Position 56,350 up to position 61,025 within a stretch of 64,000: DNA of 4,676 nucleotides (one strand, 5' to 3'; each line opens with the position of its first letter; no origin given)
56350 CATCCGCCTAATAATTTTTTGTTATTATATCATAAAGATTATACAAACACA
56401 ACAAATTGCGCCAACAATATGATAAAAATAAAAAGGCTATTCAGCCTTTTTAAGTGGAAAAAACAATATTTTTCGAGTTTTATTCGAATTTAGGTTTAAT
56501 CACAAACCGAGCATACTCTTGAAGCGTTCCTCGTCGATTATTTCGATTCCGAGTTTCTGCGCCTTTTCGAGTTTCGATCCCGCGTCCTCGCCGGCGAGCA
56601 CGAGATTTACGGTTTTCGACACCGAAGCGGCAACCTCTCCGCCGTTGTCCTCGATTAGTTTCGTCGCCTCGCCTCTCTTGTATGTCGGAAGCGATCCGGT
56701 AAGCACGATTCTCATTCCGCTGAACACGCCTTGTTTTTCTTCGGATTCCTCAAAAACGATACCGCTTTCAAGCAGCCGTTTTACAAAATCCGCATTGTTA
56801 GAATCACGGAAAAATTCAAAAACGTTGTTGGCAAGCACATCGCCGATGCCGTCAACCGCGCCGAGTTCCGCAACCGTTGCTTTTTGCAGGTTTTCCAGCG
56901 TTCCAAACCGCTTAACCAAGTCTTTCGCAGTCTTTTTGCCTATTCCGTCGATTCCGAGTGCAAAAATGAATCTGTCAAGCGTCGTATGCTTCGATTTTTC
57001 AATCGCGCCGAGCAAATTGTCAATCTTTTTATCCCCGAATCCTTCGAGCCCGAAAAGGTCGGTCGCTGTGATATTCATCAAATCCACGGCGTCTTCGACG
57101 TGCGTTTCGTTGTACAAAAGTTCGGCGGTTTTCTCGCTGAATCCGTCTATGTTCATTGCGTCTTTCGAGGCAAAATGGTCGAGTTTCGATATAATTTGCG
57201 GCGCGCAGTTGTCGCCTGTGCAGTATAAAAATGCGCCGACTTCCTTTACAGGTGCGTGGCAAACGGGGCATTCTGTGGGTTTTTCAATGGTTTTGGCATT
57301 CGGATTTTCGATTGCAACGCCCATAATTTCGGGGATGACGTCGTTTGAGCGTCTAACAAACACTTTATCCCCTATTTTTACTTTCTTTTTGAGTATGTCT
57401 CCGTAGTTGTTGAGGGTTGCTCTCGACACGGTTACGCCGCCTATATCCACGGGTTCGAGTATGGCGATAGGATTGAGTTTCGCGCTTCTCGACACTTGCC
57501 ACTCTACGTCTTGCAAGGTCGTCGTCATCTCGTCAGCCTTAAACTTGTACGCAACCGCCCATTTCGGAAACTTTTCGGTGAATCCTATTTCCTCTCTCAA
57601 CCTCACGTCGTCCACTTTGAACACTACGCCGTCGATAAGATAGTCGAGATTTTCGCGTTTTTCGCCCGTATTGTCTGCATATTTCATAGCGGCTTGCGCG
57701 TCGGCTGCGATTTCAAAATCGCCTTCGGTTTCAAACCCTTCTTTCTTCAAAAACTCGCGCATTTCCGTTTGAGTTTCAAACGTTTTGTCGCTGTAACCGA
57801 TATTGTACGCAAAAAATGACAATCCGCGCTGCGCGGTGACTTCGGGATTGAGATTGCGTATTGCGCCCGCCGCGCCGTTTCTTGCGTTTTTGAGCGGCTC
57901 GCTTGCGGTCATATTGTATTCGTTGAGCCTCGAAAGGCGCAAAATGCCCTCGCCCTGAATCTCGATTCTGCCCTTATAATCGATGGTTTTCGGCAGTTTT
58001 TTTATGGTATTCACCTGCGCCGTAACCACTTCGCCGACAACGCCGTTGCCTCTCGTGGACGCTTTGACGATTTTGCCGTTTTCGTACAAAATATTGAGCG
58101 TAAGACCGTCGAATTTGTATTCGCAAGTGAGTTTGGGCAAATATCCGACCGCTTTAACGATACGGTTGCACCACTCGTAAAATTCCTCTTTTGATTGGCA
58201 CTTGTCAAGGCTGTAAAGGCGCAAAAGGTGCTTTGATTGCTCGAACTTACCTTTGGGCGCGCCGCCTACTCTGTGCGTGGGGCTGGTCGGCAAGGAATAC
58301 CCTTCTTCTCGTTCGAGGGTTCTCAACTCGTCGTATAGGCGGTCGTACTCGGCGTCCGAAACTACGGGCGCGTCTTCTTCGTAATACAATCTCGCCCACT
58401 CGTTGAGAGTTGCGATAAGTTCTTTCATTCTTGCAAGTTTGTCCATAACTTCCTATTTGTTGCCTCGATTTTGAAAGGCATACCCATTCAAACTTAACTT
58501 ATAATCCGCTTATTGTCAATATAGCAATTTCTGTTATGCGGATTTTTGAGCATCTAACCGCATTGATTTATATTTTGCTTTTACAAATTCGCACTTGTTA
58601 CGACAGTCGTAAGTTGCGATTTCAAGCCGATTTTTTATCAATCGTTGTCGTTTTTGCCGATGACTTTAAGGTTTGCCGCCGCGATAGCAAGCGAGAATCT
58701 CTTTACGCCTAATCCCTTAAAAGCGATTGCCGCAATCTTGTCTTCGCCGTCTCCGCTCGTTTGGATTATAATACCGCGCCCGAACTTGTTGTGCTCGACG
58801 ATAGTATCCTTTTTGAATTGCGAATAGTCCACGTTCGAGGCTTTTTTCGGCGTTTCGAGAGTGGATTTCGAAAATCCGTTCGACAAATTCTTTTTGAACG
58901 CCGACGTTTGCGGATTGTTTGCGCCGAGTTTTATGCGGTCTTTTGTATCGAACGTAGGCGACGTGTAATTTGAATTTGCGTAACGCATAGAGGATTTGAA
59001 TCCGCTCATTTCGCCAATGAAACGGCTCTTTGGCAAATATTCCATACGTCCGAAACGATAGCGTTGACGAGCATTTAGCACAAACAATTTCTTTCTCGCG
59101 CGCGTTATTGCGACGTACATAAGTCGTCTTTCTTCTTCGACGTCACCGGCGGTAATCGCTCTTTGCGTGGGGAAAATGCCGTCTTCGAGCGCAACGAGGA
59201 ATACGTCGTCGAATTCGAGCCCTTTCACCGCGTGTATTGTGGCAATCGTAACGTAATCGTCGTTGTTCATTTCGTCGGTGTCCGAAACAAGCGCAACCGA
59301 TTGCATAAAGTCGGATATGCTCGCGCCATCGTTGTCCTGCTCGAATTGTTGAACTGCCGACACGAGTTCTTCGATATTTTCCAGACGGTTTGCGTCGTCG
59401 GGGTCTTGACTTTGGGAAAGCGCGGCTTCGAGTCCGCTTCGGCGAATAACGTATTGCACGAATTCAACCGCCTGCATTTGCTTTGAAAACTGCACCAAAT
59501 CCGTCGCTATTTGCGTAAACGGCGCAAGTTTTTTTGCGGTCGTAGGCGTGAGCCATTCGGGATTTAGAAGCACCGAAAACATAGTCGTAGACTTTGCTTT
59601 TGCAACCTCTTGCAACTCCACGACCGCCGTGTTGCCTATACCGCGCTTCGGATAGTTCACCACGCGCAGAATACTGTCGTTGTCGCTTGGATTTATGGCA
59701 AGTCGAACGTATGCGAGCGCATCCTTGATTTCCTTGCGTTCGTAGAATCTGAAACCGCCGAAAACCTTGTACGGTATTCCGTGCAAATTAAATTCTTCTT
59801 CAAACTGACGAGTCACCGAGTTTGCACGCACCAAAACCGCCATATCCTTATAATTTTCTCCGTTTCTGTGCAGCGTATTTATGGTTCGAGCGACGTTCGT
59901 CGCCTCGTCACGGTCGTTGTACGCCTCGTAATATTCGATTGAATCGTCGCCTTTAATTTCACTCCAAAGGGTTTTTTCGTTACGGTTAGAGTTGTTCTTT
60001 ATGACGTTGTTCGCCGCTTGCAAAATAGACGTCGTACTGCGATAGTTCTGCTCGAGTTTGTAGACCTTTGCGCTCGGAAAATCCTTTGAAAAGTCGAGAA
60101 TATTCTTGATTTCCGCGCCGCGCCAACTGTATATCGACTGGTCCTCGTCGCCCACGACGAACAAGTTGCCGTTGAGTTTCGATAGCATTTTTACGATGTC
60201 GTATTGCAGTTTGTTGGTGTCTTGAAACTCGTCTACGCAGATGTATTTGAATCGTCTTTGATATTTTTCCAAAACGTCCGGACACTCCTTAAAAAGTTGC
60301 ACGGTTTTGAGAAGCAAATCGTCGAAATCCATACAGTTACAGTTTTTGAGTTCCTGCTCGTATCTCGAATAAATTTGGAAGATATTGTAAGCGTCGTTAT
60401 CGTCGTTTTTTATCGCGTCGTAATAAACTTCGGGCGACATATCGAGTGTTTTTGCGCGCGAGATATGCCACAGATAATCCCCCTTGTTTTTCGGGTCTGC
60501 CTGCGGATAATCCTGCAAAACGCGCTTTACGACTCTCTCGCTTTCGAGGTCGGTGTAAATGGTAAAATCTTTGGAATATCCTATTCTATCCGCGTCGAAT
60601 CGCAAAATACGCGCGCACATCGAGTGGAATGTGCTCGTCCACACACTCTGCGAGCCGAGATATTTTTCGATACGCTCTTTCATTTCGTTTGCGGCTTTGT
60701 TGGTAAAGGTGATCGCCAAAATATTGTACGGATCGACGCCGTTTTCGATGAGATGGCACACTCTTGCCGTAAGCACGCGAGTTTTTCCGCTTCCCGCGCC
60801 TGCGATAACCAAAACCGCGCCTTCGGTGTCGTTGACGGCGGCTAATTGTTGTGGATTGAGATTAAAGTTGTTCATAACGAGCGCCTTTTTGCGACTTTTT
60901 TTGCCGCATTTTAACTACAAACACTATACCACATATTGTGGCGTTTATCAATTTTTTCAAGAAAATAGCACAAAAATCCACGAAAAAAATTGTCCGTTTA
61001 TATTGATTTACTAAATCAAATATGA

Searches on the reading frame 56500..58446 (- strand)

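Call 34: search_protein_families(library=pfam, proteins=[window:56500-58446:-], max_evalue=0.00001)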
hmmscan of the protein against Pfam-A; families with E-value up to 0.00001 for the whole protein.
window:56500-58446:- (648 aa): 8 families
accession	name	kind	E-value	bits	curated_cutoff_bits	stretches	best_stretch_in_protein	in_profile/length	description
PF01653.23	DNA_ligase_aden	-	1.9e-70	237.7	27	1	66-304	2-252/253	NAD-dependent DNA ligase adenylation domain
PF03120.22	DNA_ligase_OB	-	1.5e-25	89.3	32.9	1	308-382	1-75/79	NAD-dependent DNA ligase OB-fold domain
PF12826.13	HHH_2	-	7.9e-20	71.2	27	1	492-554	1-63/64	Helix-hairpin-helix motif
PF00533.33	BRCT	-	8.7e-15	55.2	21.3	1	571-643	2-75/78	BRCA1 C Terminus (BRCT) domain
PF14520.12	HHH_5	-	8.4e-13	49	27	1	495-548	3-57/57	Helix-hairpin-helix domain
PF00633.29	HHH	-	8.1e-07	29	24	0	516-545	1-30/30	Helix-hairpin-helix motif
PF12738.14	PTCB-BRCT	-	1.8e-06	28.3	22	1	578-637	1-59/63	twin BRCT domain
PF16589.12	BRCT_2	-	2.1e-06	28.4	27.3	1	574-640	2-68/86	BRCT domain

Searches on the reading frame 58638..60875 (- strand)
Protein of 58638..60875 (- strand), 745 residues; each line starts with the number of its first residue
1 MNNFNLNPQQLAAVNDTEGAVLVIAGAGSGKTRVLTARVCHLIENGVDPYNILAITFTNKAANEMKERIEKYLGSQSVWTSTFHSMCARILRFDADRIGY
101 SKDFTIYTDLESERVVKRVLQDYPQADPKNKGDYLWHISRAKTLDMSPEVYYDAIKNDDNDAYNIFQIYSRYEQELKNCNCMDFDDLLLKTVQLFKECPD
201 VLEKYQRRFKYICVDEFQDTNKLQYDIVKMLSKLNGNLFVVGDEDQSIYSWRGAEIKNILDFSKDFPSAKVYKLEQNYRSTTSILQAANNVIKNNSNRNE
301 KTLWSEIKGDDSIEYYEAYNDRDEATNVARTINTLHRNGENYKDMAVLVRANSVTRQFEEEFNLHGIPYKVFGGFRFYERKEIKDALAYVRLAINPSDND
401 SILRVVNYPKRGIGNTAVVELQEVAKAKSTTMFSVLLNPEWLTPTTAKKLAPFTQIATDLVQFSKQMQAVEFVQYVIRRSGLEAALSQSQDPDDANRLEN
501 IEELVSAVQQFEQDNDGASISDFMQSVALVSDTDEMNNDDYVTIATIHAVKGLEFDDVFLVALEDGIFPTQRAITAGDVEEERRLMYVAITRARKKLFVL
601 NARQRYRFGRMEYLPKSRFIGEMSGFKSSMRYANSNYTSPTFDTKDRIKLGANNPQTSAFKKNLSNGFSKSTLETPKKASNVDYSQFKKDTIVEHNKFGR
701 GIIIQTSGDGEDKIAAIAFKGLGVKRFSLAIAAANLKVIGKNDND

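Call 34: search_protein_families(library=pfam, proteins=[window:58638-60875:-], max_evalue=0.00001)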
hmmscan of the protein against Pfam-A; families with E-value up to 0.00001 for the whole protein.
window:58638-60875:- (745 aa): 8 families
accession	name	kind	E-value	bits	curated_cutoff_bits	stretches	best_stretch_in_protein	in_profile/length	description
PF00580.27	UvrD-helicase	-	9.5e-92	307.9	23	1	6-267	1-271/271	UvrD/REP helicase N-terminal domain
PF13361.12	UvrD_C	-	9.5e-78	262.5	25.6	1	272-601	1-347/350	UvrD-like helicase C-terminal domain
PF13245.12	AAA_19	-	2.7e-25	89.5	25.1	1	12-250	3-132/134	AAA domain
PF01443.25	Viral_helicase1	-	3.3e-11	43.9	21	0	525-600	160-227/228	Viral superfamily 1 RNA helicase core domain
PF13538.12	UvrD_C_2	-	1.2e-10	41.5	27.4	1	542-599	2-51/52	UvrD-like helicase C-terminal domain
PF13604.12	AAA_30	-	1.4e-08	35.1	27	0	6-70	2-67/191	AAA domain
PF21196.3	PcrA_UvrD_tudor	-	3.5e-08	33.6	23.9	1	693-727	5-39/48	PcrA/UvrD tudor domain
PF13087.12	AAA_12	-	5.4e-08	33.1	27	0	513-601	108-192/195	AAA domain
